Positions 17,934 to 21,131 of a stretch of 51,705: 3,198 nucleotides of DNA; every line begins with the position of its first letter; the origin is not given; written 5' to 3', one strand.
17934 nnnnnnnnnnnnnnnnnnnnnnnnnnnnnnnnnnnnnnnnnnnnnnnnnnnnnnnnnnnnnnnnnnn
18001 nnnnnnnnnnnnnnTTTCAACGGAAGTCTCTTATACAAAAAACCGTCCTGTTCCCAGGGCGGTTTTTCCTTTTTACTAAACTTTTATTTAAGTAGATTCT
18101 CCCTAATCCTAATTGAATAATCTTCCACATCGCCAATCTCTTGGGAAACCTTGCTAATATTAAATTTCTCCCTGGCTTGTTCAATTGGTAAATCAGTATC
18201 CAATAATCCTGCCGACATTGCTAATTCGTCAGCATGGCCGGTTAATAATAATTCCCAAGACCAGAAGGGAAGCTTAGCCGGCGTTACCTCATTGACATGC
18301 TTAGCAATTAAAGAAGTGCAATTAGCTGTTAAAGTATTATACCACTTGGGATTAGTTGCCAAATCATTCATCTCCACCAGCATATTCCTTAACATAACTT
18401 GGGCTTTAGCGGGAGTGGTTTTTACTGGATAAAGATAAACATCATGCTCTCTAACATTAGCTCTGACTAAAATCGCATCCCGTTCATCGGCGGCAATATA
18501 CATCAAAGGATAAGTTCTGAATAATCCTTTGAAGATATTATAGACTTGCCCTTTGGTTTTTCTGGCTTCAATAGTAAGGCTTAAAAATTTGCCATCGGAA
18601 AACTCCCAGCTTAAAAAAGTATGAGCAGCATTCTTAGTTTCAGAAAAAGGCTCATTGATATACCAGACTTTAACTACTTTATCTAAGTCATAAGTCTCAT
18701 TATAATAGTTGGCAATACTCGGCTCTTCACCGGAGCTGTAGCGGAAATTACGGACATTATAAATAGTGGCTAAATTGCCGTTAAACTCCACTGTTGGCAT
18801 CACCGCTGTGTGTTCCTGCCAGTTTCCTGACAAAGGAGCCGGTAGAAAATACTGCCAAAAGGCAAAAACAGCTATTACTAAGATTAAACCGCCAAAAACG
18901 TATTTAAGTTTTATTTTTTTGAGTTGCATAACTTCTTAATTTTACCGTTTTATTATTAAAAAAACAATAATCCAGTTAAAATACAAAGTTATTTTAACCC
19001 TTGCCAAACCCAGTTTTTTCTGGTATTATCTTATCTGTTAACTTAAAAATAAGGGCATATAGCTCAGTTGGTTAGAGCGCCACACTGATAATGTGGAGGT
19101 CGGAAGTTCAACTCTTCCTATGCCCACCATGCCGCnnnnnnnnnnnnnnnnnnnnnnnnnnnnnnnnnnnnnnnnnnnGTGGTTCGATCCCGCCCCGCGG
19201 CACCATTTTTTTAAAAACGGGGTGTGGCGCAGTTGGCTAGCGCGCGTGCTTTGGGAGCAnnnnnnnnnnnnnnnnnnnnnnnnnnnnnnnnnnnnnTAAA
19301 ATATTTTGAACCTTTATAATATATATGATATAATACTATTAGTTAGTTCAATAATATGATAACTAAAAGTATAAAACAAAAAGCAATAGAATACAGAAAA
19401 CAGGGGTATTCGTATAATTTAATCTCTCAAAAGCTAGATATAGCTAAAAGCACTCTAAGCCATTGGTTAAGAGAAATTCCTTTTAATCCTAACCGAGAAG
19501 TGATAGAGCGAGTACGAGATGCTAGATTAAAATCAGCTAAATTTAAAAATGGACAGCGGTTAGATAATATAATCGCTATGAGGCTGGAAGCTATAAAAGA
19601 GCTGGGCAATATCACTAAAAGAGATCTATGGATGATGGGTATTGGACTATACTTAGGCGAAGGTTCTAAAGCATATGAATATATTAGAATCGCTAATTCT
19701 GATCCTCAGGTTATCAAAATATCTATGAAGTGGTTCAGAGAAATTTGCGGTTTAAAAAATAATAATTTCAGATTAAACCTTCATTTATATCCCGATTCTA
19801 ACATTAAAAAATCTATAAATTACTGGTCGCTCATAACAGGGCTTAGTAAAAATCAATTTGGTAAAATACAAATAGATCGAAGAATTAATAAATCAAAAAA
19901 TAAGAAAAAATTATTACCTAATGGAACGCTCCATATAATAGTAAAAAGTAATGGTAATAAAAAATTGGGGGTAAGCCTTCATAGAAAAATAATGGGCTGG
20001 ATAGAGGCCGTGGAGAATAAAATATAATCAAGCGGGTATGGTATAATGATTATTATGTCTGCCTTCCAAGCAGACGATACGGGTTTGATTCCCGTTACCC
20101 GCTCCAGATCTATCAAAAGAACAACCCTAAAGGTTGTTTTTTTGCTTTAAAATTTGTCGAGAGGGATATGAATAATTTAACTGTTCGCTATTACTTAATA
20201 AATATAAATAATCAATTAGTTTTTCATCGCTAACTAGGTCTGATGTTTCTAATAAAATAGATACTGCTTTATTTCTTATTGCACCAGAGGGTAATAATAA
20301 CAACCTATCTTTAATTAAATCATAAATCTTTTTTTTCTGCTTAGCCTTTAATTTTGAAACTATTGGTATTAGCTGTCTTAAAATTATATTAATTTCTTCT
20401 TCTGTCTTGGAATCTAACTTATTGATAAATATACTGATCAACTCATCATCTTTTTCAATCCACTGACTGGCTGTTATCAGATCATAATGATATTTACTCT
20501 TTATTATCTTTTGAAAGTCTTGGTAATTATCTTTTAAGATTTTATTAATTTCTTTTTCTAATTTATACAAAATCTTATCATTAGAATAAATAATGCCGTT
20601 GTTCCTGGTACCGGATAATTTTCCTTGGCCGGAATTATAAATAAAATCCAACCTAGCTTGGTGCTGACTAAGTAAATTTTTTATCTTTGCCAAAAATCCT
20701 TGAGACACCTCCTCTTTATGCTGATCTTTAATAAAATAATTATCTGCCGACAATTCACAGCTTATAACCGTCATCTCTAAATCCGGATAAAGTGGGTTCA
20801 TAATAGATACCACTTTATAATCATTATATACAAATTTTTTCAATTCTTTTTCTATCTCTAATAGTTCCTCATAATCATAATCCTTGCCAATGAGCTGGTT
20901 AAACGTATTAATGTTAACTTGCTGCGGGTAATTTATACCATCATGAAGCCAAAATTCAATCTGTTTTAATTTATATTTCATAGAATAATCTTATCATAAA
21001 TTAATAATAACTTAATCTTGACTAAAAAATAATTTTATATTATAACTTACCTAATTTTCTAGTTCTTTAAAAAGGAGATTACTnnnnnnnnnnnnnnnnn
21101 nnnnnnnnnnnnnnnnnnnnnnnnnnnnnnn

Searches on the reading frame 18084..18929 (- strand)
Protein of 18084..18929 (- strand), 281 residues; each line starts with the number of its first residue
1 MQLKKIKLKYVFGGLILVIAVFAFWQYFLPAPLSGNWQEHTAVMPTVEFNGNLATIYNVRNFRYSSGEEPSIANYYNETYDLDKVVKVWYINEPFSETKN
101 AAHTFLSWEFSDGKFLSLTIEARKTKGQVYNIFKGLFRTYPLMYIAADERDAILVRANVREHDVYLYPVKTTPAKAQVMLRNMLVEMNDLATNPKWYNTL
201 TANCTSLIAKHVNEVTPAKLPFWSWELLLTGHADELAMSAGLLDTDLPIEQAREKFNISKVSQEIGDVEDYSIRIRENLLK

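Call 73: search_protein_families(library=pfam, proteins=[window:18084-18929:-], max_evalue=0.001)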
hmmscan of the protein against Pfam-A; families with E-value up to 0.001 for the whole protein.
window:18084-18929:- (281 aa): 1 family
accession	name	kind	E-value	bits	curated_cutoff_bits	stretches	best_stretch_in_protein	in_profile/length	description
PF13387.12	Lnb_N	-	9.6e-34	116.9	22.2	1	74-229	4-173/175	Lnb N-terminal periplasmic domain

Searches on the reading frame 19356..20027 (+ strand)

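Call 3: search_protein_families(library=pfam, proteins=[window:19356-20027:+], max_evalue=1)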
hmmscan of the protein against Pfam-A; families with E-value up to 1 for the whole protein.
window:19356-20027:+ (223 aa): 5 families
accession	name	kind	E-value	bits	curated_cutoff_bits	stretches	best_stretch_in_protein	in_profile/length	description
PF13518.12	HTH_28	-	0.00082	19.9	25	1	7-39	2-34/52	Helix-turn-helix domain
PF13384.12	HTH_23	-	0.0022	18.2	24.6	1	4-39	4-39/50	Homeodomain-like domain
PF01381.28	HTH_3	-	0.0083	16.6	23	1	13-52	4-43/55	Helix-turn-helix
PF13936.12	HTH_38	-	0.11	12.7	27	1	13-39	16-42/44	Helix-turn-helix domain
PF01527.26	HTH_Tnp_1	-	0.12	13.1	24.1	1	4-40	9-46/75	Transposase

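Call 106: search_protein_families(library=padloc, proteins=[window:19356-20024:+], max_evalue=0.1)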
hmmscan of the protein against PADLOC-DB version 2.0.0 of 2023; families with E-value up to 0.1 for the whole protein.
window:19356-20024:+ (223 aa): 1 family
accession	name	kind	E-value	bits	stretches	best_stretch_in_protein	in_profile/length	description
PDLC01853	CARF3--CARF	-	0.015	13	1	6-66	143-203/209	-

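Call 107: search_protein_families(library=phrogs, proteins=[window:19356-20024:+], max_evalue=0.01)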
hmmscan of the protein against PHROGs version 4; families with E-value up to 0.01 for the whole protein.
window:19356-20024:+ (223 aa): 1 family
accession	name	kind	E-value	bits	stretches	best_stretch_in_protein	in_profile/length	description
phrog_4494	-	unknown function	0.00016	23.1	1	5-74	6-81/109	-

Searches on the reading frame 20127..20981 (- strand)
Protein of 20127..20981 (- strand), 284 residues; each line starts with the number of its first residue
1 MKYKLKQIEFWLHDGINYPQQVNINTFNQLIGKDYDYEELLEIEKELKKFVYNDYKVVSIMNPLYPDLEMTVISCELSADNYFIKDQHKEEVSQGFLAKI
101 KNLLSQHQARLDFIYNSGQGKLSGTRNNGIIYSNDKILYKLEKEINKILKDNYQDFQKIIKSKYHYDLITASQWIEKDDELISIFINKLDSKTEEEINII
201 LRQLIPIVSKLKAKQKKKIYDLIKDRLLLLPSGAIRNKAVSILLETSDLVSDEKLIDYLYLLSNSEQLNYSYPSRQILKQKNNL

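Call 3: search_protein_families(library=pfam, proteins=[window:20127-20981:-], max_evalue=1)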
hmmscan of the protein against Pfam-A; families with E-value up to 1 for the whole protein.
window:20127-20981:- (284 aa): 2 families
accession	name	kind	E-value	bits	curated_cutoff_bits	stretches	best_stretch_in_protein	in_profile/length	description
PF01990.22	ATP-synt_F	-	0.4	11.5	23.5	0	38-74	24-61/91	ATP synthase (F/14-kDa) subunit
PF10654.15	DUF2481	-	0.6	10.6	27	1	138-176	29-67/126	Protein of unknown function (DUF2481)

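Call 46: find_homologous_proteins(query=window:20127-20978:-, max_evalue=0.001)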
Query window:20127-20978:- (283 aa): 1 proteins with E <= 0.001 among 2019 candidates.
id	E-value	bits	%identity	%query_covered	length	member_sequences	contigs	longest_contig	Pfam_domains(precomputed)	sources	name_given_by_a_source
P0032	3.7e-175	599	100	100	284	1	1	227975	-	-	-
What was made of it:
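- Tried and rejected: The word-index search with T' returned only itself (call 46).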

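Call 49: search_solved_structures(query=A4, max_evalue=10)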
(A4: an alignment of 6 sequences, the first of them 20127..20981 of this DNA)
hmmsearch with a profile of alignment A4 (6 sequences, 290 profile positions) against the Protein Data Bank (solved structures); distinct sequences matched with E-value up to 10: 12.
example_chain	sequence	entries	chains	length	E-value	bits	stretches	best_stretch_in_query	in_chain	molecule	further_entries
8ek4_A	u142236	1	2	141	0.074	15.3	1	138-197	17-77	Ice-binding protein TIP-99a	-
3jcr_J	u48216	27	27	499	0.22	13.8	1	31-131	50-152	hPrp31 | U4/U6 small nuclear ribonucleoprotein Prp31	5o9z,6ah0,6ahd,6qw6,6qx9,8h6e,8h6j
8w2o_B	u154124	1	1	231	0.33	13.2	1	64-160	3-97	U1 small nuclear ribonucleoprotein C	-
8cdj_D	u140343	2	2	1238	0.38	13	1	182-234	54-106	Cullin-associated NEDD8-dissociated protein 1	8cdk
7z8r_D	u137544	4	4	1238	0.38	13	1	182-234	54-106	Cullin-associated NEDD8-dissociated protein 1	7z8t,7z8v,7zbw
8or0_C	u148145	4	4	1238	0.38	13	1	182-234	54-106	Cullin-associated NEDD8-dissociated protein 1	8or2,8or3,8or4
7zbz_D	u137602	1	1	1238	0.38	13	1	182-234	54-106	Cullin-associated NEDD8-dissociated protein 1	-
1u6g_C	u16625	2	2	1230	0.38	13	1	182-234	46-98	TIP120 protein | Cullin-associated NEDD8-dissociated protein 1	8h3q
4a0c_A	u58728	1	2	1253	0.39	13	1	182-234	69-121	CULLIN-ASSOCIATED NEDD8-DISSOCIATED PROTEIN 1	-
1al0_B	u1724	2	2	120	0.54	12.5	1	45-98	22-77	SCAFFOLDING PROTEIN GPB | PROTEIN (SCAFFOLDING PROTEIN GPB)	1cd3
3fga_A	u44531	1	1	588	1.6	11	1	200-236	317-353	Serine/threonine-protein phosphatase 2A 65 kDa regulatory subunit A alpha isoform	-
2iae_A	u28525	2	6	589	1.6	10.9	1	200-236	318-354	Serine/threonine-protein phosphatase 2A 65 kDa regulatory subunit A alpha isoform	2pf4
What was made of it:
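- Tried and rejected: A profile search of T' against PDB sequences gave nothing below E 0.07 (call 49).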

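Call 50: search_protein_families(library=ncbifam, alignment_id=A4, max_evalue=1)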
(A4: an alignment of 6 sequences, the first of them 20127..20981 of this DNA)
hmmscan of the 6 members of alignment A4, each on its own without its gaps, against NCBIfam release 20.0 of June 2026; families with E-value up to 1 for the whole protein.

A. member 1, window:20127-20981:- (284 aa): 0 families

B. families by the number of members that match (of 6 scanned): 2 families
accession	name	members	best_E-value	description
NF005435.1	PRK07021.1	1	0.073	flagellar basal body-associated protein FliL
NF005300.0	PRK06828.1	1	0.55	amidase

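Call 51: search_protein_families(library=pfam, alignment_id=A4, max_evalue=1)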
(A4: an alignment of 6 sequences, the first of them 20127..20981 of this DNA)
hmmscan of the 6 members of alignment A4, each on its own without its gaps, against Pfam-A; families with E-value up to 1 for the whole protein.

A. member 1, window:20127-20981:- (284 aa): 2 families
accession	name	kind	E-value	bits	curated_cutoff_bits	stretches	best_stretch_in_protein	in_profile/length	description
PF01990.22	ATP-synt_F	-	0.4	11.5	23.5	0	38-74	24-61/91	ATP synthase (F/14-kDa) subunit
PF10654.15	DUF2481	-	0.6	10.6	27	1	138-176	29-67/126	Protein of unknown function (DUF2481)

B. families by the number of members that match (of 6 scanned): 4 families
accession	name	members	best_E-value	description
PF07173.17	GRDP-like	1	0.088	Glycine-rich domain-containing protein-like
PF09291.16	DUF1968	1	0.16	Domain of unknown function (DUF1968)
PF01990.22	ATP-synt_F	1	0.4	ATP synthase (F/14-kDa) subunit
PF10654.15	DUF2481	1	0.6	Protein of unknown function (DUF2481)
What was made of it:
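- On Armadillo/HEAT repeat proteins (for T' residues 136-280): There is no Pfam repeat hit (call 51).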

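Call 55: search_protein_representatives(protein=window:20130-20981:-)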
Query: 284 residues. Proteins with E-value up to 0.001 (for the whole library): 25; up to 1e-10: 21; up to 1e-30: 8. The best 25 are listed.
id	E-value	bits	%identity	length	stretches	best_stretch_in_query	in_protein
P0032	2.2e-176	601.1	100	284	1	1-284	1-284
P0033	4.4e-46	173.9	37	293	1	1-280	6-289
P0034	6.4e-43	163.5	37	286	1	1-279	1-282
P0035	4.2e-38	147.8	36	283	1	1-279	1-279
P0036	4.1e-37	144.5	38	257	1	2-250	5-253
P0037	1.4e-36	142.8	38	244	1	54-278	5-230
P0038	6.4e-35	137.3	33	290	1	1-280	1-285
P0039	5.9e-34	134.2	36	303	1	1-282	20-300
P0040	5.1e-27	111.4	35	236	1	58-278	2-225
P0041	7.1e-25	104.4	31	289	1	1-279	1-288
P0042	9.7e-25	104.0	32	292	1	2-280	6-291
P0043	2.3e-24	102.7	32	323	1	1-278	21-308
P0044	6.1e-24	101.3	32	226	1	61-280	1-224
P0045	1.9e-21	93.1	31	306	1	1-279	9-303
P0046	2.9e-21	92.6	31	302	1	3-279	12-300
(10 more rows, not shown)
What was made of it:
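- The family is as small as the peptide family (call 55).
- Tried and rejected: The exhaustive representative search was needed instead (call 55).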

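Call 63: predict_structure(alignment_id=A5)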
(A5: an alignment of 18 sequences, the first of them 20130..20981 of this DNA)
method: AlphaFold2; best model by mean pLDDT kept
length: 284 residues; sequences in the alignment: 18
mean_pLDDT: 93.0   pTM: 0.88
mean pLDDT of the five models: 93.0, 92.5, 92.3, 92.2, 91.4
residues with pLDDT >= 90: 243; 70-90: 30; 50-70: 10; < 50: 1
segments of 3 or more residues with pLDDT < 50: none
pLDDT, mean of each block of 10 residues (from residue 1): 96 94 96 96 96 92 92 95 65 82 97 88 89 97 98 95 92 95 96 92 95 97 96 96 96 96 96 97 72
secondary structure, 60 per line:
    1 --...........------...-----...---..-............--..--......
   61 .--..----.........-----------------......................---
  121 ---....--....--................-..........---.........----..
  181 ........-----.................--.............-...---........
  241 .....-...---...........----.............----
elements in order: E3-13 E20-22 H37-48 E55-61 E70-78 H96-117 E124-127 E130-133 H136-151 H153-162 H166-174 H179-188 H194-210 H213-225 H233-245 H253-263 H268-280
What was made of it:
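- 20127..20981 (-): T': 284-aa accessory protein of unknown family. N-terminal alpha/beta domain (residues 1-133) plus C-terminal armadillo/HEAT-like repeat (136-280). No signal peptide seen by eye. AF2 pLDDT 93 (call 63).
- On Armadillo/HEAT repeat proteins (for T' residues 136-280): The AF2 model is confident (pLDDT 93) and all-helical from residue 136 (call 63).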

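Call 65: fold_search(model_id=the predicted structure, library=pdb)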
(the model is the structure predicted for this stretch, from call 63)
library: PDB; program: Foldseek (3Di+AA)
matches with E <= 10: 1174; with E <= 0.001: 0
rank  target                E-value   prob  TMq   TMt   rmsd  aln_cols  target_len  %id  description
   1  5mfi_B                1.8e-03  1.00  0.37  0.42  11.8       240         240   13  Designed armadillo repeat protein YIII(Dq.V2)4CqI in complex with peptide (KR)4 (released 2017-09-13)
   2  4db8_A                2.8e-03  1.00  0.35  0.40  12.6       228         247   13  Designed Armadillo-repeat Protein (released 2012-05-16)
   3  4db8_C                5.5e-03  1.00  0.36  0.42  12.5       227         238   14  Designed Armadillo-repeat Protein (released 2012-05-16)
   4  4db8_B                5.5e-03  1.00  0.35  0.41  12.6       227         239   14  Designed Armadillo-repeat Protein (released 2012-05-16)
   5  4db8_D                8.9e-03  1.00  0.35  0.39  12.6       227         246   15  Designed Armadillo-repeat Protein (released 2012-05-16)
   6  5mfi_A                9.3e-03  1.00  0.37  0.42   5.0       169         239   16  Designed armadillo repeat protein YIII(Dq.V2)4CqI in complex with peptide (KR)4 (released 2017-09-13)
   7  4dba_A                1.4e-02  0.99  0.30  0.42  13.6       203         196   16  Designed Armadillo repeat protein (YIIM3AII) (released 2012-05-16)
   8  6s9o_C                1.7e-02  1.00  0.35  0.30   5.6       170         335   13  Designed Armadillo Repeat protein internal Lock1 fused to target peptide KRKRKLKFKR (released 2020-02-19)
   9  5mfe_A                1.7e-02  1.00  0.36  0.36   7.2       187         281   13  Designed armadillo repeat protein YIIIM5AII in complex with (RR)4 peptide (released 2017-09-13)
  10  5mfh_A                1.7e-02  1.00  0.35  0.35   7.5       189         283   13  Designed armadillo repeat protein YIIIM5AII in complex with peptide (RR)5 (released 2017-09-13)
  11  5mfm_A                1.8e-02  1.00  0.37  0.32   7.3       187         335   14  Designed armadillo repeat protein peptide fusion YIIIM6AII_GS11_(KR)5 (released 2017-09-13)
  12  4rv1_D                2.0e-02  1.00  0.29  0.20   9.0       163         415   17  Crystal Structure of Engineered Protein. Northeast Structural Genomics Consortium (NESG) Target OR497. (released 2014-12-10)
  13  4rv1_C                2.1e-02  1.00  0.32  0.23   9.3       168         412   14  Crystal Structure of Engineered Protein. Northeast Structural Genomics Consortium (NESG) Target OR497. (released 2014-12-10)
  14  5mfm_C                2.1e-02  0.99  0.38  0.33  11.0       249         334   12  Designed armadillo repeat protein peptide fusion YIIIM6AII_GS11_(KR)5 (released 2017-09-13)
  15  4d4e_A                2.5e-02  1.00  0.35  0.41   6.7       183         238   13  Crystal structure of computationally designed armadillo repeat proteins for modular peptide recognition. (released 2016-01-13)
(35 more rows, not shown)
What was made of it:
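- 20127..20981 (-): Foldseek matches to designed armadillo peptide binders, E about 2e-3 (call 65).
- On Armadillo/HEAT repeat proteins (for T' residues 136-280): The best Foldseek hits are designed armadillo proteins, but with E 2e-3 and TM 0.35-0.42 (call 65).
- The AF2 model has pLDDT 93, with armadillo-repeat matches (calls 63, 65).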

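Call 91: search_dna_similar(query=window:20130-20981:-, collection=phages, mode=protein, max_evalue=0.001, max_rows=10)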
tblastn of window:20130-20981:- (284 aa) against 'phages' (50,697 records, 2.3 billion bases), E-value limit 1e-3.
No match.
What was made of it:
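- No phage match for T' (call 91).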

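Call 98: find_encoding_contigs(protein=P0045, flank=4000, max_places=2)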
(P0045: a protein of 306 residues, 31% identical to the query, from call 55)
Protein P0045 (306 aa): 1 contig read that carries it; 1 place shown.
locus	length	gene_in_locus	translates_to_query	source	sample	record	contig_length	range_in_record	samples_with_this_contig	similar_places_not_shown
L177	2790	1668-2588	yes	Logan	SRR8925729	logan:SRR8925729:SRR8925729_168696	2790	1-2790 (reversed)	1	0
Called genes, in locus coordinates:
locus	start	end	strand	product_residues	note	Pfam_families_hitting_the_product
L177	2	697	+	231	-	?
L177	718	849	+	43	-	-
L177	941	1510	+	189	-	-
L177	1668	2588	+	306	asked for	-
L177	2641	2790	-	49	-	?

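Call 99: find_encoding_contigs(protein=P0046, flank=4000, max_places=2)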
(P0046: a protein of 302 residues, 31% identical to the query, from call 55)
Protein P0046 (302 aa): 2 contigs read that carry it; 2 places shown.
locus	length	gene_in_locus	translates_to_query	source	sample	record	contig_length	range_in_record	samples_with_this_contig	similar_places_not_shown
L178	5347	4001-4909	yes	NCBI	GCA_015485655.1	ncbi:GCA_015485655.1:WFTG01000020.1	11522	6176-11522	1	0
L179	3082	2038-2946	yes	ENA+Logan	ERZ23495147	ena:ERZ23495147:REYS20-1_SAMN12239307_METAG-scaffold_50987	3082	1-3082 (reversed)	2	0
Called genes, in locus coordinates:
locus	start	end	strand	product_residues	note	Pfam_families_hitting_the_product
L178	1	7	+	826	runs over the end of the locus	PF02861:Clp_N (weak), PF13191:AAA_16 (weak), PF00004:AAA, PF17871:AAA_lid_9, PF00004:AAA, PF07724:AAA_2, PF07728:AAA_5, PF10431:ClpB_D2-small, +10 more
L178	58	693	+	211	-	PF00156:Pribosyltran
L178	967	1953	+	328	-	PF02016:Peptidase_S66, PF17676:Peptidase_S66C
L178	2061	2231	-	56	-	-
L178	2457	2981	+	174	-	-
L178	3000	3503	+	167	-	-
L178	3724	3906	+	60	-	-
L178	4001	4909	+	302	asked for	-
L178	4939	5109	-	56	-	-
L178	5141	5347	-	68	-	?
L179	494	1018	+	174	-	-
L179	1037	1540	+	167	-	-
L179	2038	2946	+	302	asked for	-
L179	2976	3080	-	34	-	?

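Call 100: find_encoding_contigs(protein=P0034, flank=4000, max_places=2)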
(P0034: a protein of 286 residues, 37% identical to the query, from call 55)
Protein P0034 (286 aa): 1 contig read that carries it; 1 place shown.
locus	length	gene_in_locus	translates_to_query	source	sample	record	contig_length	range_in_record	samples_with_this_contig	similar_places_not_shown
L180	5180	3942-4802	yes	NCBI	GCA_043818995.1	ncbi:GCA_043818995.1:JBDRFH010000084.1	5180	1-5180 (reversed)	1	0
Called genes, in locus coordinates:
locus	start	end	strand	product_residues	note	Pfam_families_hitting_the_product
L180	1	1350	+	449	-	?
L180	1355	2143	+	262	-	PF02900:LigB, PF01875:Memo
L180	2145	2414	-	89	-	-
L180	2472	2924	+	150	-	PF01327:Pep_deformylase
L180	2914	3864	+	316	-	PF00551:Formyl_trans_N, PF02911:Formyl_trans_C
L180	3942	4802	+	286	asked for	-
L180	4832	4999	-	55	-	-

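Call 106: search_protein_families(library=padloc, proteins=[window:20130-20981:-], max_evalue=0.1)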
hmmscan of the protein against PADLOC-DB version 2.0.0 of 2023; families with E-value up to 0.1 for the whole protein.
window:20130-20981:- (284 aa): 0 families

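Call 107: search_protein_families(library=phrogs, proteins=[window:20130-20981:-], max_evalue=0.01)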
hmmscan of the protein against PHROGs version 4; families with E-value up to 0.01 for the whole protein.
window:20130-20981:- (284 aa): 0 families
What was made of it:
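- Tried and rejected: PADLOC, PHROG and phage searches for T' gave no hits (calls 91, 106, 107).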

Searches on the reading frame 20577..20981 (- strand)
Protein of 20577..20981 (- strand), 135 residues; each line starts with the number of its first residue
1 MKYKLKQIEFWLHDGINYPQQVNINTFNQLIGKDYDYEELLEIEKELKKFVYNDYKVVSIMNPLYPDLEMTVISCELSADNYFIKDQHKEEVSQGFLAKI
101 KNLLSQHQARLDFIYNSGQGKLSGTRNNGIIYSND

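Call 74: predict_structure(alignment_id=A6)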
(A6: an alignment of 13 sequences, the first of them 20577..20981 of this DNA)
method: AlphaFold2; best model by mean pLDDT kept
length: 135 residues; sequences in the alignment: 13
mean_pLDDT: 86.0   pTM: 0.59
mean pLDDT of the five models: 86.0, 85.9, 85.7, 85.3, 82.8
residues with pLDDT >= 90: 67; 70-90: 54; 50-70: 9; < 50: 5
segments of 3 or more residues with pLDDT < 50: 85-89
pLDDT, mean of each block of 10 residues (from residue 1): 97 88 93 98 94 87 96 92 50 77 88 84 79 74
secondary structure, 60 per line:
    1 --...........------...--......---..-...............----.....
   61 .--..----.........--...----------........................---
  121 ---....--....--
elements in order: E3-13 E20-22 H25-30 H37-51 E56-61 E70-78 H94-117 E124-127 E130-133

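Call 76: fold_search(model_id=the predicted structure, library=pdb)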
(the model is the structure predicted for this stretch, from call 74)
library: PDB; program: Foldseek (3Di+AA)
matches with E <= 10: 454; with E <= 0.001: 0
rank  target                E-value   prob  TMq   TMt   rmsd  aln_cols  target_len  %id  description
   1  2v9h_MODEL_1_A        4.1e-02  0.96  0.37  0.33   4.6        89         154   18  Solution Structure of an Escherichia coli YaeT tandem POTRA domain (released 2008-05-06)
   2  8vmi_T                6.1e-02  0.41  0.26  0.14  11.0        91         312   12  PRC2_AJ119-450 bound to H3K4me3 (released 2025-01-15)
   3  7ri5_A                6.5e-02  0.96  0.38  0.08   4.2        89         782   18  Structure of a BAM in MSP1E3D1 nanodiscs at 4 Angstrom resolution (released 2021-12-22)
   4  9co0_A                6.5e-02  0.91  0.33  0.09   5.4        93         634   17  CryoEM structure of BAM in complex with the PTB2 open-state inhibitor (in SMA nanodisc) (released 2024-12-25)
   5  4qay                  6.5e-02  0.75  0.32  0.19  15.8       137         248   12  Crystal structure of TamA POTRA domains (released 2015-11-18)
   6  8qn4_A                7.4e-02  0.90  0.33  0.09   6.5        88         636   17  Structure of the BAM-EspP complex in an open EspP intermediate state (released 2024-10-02)
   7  4pk1                  7.4e-02  0.75  0.31  0.11  19.0        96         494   16  Structure of BamB fused to a BamA POTRA domain fragment (released 2014-12-10)
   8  3q6b                  7.4e-02  0.63  0.33  0.30  17.1       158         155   15  The high-resolution and new form crystal structure of BamA POTRA4-5 from E.coli (released 2011-08-10)
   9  8qpu_A                7.9e-02  0.91  0.36  0.08   4.5        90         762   19  Release Complex: BAM bound EspP and Extended SurA (released 2024-11-06)
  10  2qdf                  7.9e-02  0.89  0.35  0.17   6.0        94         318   19  Structure of N-terminal domain of E. Coli YaeT (released 2007-09-04)
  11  1kh0_A                9.0e-02  0.84  0.29  0.51   4.4        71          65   10  Accurate Computer Base Design of a New Backbone Conformation in the Second Turn of Protein L (released 2002-01-23)
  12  9a2o_MODEL_1_A        9.6e-02  0.82  0.33  0.07   7.0        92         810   11  Model of E. coli BamA by in-cell photo-crosslinking MS and deep learning (released 2023-02-24)
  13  3mc9_B                1.0e-01  0.90  0.37  0.32   4.0        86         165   21  POTRA1-2 of the periplasmic domain of Omp85 from Anabaena (released 2010-04-21)
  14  9cx4_A                1.1e-01  0.77  0.36  0.17  10.6       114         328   14  Acinetobacter baumannii BamA POTRAs 1-4, space group P1 (released 2024-10-16)
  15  8bwc_A                1.3e-01  0.87  0.36  0.09   4.7        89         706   19  E. coli BAM complex (BamABCDE) wild-type (released 2023-05-24)
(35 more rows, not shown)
